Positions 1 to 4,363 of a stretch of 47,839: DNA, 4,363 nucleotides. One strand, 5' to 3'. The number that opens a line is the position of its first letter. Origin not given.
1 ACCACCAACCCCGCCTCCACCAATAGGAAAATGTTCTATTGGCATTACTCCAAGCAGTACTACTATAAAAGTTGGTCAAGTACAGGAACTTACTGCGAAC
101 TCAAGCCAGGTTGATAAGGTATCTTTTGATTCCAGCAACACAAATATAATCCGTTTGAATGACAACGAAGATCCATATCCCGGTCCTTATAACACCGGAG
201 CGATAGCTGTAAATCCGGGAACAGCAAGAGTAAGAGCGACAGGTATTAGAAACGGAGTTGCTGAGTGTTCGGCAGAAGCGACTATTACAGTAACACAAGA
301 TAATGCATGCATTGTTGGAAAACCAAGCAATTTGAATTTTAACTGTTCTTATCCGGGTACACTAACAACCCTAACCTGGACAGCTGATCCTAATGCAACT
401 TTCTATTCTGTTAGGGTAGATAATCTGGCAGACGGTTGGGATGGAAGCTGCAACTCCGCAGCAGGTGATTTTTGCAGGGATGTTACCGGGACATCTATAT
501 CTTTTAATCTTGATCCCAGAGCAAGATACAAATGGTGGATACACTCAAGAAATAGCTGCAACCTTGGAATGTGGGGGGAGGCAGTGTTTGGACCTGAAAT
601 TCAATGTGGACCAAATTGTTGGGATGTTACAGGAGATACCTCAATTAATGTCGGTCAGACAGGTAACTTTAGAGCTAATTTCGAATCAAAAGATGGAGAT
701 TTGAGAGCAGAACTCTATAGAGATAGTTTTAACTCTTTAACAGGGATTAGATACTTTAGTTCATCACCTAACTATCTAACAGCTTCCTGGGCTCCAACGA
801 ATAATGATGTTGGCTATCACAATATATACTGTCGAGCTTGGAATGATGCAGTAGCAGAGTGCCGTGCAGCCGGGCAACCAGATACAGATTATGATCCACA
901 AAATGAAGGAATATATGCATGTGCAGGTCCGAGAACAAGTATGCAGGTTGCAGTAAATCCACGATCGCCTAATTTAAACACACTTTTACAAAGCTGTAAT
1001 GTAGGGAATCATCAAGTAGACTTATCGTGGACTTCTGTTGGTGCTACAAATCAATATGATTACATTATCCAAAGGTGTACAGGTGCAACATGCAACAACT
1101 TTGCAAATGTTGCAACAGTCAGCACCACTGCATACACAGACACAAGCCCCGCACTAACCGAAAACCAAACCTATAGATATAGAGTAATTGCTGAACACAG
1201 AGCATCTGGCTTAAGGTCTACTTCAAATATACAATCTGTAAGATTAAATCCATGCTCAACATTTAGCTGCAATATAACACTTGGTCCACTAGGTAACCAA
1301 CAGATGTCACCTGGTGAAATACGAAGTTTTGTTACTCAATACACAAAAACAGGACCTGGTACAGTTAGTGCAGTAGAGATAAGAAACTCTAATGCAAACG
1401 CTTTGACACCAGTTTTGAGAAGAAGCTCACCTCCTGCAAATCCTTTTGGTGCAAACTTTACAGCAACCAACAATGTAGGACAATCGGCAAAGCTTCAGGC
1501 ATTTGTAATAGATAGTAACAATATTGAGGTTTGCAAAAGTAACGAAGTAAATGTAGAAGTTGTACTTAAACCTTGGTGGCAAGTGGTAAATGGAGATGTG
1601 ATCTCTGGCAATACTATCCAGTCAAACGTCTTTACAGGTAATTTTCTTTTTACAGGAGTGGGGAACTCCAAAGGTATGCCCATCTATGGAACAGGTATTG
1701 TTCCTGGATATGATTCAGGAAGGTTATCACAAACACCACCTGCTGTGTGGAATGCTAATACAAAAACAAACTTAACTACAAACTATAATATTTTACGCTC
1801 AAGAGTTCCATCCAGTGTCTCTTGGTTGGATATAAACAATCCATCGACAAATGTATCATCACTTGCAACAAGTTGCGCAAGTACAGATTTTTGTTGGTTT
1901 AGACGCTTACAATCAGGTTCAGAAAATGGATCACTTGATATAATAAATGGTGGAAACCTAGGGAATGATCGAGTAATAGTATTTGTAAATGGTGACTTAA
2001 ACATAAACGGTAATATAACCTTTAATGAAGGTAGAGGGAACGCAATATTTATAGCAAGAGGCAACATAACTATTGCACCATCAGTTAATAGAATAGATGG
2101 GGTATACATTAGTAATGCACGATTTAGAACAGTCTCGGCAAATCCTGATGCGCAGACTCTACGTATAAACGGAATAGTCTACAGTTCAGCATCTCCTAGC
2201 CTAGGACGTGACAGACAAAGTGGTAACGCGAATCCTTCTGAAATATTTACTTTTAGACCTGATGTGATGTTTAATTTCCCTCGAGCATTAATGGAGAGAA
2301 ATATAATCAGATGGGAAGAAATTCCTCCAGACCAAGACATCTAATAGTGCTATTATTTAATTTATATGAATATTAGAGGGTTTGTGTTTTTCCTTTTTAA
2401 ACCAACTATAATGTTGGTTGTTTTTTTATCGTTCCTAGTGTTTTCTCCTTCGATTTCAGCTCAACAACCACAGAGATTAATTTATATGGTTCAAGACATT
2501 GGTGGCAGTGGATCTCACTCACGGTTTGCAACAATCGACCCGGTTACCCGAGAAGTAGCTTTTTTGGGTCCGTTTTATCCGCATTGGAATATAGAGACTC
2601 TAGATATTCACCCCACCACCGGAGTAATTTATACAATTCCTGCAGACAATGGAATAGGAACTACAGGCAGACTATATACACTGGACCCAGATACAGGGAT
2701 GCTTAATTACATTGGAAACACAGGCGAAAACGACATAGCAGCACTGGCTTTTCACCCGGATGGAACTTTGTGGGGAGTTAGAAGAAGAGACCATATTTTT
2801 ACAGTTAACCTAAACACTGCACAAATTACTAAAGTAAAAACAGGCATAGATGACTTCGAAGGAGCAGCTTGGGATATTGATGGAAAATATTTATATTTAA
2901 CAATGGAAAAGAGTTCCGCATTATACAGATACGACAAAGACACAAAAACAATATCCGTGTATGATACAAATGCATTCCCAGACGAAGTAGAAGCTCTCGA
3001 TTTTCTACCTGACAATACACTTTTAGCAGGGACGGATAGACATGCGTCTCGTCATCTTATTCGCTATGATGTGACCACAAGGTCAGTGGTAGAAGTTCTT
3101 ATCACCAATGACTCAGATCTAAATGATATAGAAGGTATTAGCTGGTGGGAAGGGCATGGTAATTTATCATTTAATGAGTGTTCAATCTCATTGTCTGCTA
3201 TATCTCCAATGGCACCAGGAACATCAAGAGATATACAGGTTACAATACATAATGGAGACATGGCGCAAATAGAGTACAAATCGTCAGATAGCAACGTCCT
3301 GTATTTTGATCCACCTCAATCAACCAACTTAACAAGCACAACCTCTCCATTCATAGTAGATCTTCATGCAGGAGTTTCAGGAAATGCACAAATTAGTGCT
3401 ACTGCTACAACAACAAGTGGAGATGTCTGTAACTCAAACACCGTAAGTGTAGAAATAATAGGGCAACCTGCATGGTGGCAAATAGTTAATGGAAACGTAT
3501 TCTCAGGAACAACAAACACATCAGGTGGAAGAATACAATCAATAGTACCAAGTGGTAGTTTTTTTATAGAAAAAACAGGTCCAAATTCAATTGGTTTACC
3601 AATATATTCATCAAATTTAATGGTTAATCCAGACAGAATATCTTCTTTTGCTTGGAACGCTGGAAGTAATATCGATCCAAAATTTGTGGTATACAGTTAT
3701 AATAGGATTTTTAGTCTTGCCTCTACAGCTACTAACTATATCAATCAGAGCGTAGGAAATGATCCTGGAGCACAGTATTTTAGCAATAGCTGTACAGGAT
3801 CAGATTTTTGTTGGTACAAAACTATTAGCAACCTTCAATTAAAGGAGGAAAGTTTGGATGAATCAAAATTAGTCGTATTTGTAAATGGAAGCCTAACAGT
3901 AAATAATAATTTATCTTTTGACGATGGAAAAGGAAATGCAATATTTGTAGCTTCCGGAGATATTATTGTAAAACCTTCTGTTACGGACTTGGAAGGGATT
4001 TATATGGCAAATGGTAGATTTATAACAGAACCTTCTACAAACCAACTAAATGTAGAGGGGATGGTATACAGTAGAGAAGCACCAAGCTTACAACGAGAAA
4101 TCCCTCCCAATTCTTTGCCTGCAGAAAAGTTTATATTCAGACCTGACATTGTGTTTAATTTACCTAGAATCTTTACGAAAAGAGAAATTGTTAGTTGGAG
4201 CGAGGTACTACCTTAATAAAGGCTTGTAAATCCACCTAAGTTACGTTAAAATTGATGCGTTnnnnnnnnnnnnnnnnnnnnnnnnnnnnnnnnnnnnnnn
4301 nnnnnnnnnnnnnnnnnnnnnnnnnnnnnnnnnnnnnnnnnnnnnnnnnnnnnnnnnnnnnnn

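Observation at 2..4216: Two adjacent large surface proteins with unrelated N-terminal parts share a ~250-aa C-terminal 'WWQ' module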

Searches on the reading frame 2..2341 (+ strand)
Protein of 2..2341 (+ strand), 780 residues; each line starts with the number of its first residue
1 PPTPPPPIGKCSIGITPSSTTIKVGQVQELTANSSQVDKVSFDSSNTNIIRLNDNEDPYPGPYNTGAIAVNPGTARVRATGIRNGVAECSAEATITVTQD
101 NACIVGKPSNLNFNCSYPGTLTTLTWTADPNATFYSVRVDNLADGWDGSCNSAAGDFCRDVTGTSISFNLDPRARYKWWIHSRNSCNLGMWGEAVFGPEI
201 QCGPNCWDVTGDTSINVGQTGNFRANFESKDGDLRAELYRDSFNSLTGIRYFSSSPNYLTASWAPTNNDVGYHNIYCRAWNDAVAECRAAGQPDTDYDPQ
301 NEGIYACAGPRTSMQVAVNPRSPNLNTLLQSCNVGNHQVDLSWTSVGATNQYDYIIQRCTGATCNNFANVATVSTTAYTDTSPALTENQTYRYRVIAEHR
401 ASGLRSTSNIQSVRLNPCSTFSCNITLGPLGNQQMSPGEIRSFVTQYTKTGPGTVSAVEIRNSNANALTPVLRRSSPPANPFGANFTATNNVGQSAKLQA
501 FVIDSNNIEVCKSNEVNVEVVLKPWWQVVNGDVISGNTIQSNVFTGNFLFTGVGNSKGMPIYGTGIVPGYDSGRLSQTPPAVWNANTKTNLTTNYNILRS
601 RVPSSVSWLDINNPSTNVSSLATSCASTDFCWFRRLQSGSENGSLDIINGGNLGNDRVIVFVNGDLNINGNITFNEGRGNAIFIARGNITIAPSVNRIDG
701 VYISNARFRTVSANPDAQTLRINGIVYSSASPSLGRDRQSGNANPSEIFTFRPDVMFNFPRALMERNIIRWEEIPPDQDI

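Call 5: search_protein_families(library=pfam, proteins=[window:2-2341:+], max_evalue=1)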
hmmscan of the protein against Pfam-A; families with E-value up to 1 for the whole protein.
window:2-2341:+ (780 aa): 2 families
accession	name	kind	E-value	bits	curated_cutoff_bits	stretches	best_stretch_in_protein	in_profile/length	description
PF00041.27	fn3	-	3.2e-06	27.7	25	2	107-195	2-81/84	Fibronectin type III domain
PF02368.24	Big_2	-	0.38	11.2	22.8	0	12-48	4-44/79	Bacterial Ig-like domain (group 2)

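Call 6: search_protein_families(library=ncbifam, proteins=[window:2-2341:+], max_evalue=1)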
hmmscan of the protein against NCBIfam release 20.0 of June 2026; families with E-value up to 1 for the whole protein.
window:2-2341:+ (780 aa): 1 family
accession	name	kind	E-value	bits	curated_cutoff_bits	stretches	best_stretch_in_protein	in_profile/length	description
TIGR03000.1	plancto_dom_1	domain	0.044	13.7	43.1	1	373-416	24-66/75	TIGR03000 domain-containing protein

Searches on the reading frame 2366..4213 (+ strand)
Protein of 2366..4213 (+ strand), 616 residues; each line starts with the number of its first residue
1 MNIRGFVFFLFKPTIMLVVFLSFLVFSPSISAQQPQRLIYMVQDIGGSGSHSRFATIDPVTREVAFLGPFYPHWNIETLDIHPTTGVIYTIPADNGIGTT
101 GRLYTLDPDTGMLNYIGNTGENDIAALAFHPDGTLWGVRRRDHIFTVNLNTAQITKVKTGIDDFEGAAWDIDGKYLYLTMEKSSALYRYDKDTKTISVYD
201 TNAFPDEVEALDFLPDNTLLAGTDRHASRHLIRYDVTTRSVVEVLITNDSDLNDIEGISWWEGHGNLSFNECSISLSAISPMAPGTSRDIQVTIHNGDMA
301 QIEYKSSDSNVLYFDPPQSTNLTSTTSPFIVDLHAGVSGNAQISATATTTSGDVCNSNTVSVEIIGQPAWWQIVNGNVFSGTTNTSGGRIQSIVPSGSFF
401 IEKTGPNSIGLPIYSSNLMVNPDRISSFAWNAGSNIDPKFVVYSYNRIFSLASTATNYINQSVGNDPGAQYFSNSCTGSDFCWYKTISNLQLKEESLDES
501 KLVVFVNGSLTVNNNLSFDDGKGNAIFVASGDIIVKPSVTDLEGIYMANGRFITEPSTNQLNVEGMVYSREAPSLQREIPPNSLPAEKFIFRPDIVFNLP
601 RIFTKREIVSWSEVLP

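Call 5: search_protein_families(library=pfam, proteins=[window:2366-4213:+], max_evalue=1)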
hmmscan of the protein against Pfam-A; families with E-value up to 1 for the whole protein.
window:2366-4213:+ (616 aa): 10 families
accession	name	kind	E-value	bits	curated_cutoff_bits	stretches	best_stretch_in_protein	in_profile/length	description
PF21959.2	DUF6923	-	7.3e-07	29.6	27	2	170-271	95-192/234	Repeat of unknown function (DUF6923)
PF14339.12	DUF4394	-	6.4e-05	22.8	29.6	2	125-166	29-71/230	Domain of unknown function (DUF4394)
PF25174.1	Beta-prop_THOC3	-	0.00022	20.8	305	1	116-221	85-187/272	THOC3 beta-propeller domain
PF24814.1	WD40_Prp19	-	0.001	18.7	320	1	75-143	93-157/281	Prp19 WD40 domain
PF06977.17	SdiA-regulated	-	0.015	14.9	21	1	155-235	14-95/249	SdiA-regulated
PF23414.1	Beta-prop_EML_2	-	0.017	15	90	1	79-226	4-145/266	Echinoderm microtubule-associated protein second beta-propeller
PF00400.38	WD40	-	0.033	15.2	27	0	206-226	12-34/39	WD domain, G-beta repeat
PF08450.18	SGL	-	0.082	12.9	26.3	1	122-204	86-176/246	SMP-30/Gluconolactonase/LRE-like region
PF03178.21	CPSF_A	-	0.17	11.6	27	1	182-236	150-203/319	CPSF A subunit region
PF23389.1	Beta-prop_WDR19_1st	-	0.17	11.3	27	1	163-221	40-97/325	WDR19 first beta-propeller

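Call 6: search_protein_families(library=ncbifam, proteins=[window:2366-4213:+], max_evalue=1)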
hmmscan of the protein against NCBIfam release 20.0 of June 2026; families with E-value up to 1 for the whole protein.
window:2366-4213:+ (616 aa): 1 family
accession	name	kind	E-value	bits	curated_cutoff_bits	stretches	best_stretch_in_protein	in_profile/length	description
NF053518.1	DipepPtdsDpp5Prph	equivalog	0.014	13.9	900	1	63-256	184-392/655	dipeptidyl-peptidase Dpp5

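Call 14: find_encoding_contigs(protein=window:2366-4213:+, flank=10000, max_places=6)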
Protein window:2366-4213:+ (616 aa): no gene with exactly this product is on record in the collection.

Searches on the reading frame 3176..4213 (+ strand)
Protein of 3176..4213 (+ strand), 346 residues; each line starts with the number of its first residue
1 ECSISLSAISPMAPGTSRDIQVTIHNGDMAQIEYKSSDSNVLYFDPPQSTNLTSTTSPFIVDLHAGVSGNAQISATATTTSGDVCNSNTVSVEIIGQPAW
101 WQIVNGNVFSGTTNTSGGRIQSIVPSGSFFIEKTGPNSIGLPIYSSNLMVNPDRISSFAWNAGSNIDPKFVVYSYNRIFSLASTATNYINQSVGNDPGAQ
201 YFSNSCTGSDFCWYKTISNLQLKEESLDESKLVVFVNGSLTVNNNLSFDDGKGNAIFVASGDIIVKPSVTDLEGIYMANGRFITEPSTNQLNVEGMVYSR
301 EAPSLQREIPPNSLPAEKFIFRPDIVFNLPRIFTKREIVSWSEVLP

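Call 16: predict_structure(protein=window:3176-4213:+)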
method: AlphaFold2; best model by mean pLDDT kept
length: 346 residues; sequences in the alignment: 1
mean_pLDDT: 39.9   pTM: 0.31
mean pLDDT of the five models: 39.9, 38.0, 34.4, 29.3, 25.1
residues with pLDDT >= 90: 0; 70-90: 0; 50-70: 85; < 50: 261
segments of 3 or more residues with pLDDT < 50: 1-16, 66-75, 82-88, 95-233, 235-238, 243-253, 278-280, 286-346
pLDDT, mean of each block of 10 residues (from residue 1): 43 51 54 55 57 56 51 49 47 42 29 29 27 27 27 27 25 25 33 37 33 38 39 49 47 49 55 49 51 41 34 34 25 25 32
secondary structure, 60 per line:
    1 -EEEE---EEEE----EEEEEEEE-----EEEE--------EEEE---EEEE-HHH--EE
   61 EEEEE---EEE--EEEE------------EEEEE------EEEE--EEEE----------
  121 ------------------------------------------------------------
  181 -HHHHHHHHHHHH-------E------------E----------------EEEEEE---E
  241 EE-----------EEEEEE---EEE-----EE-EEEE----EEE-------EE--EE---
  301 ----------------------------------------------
elements in order: E2-5 E9-12 E17-24 E30-33 E42-45 E49-52 E59-65 E69-71 E74-77 E90-94 E101-104 E107-110 H182-193 E231-236 E240-242 E254-259 E263-265 E274-277 E282-284
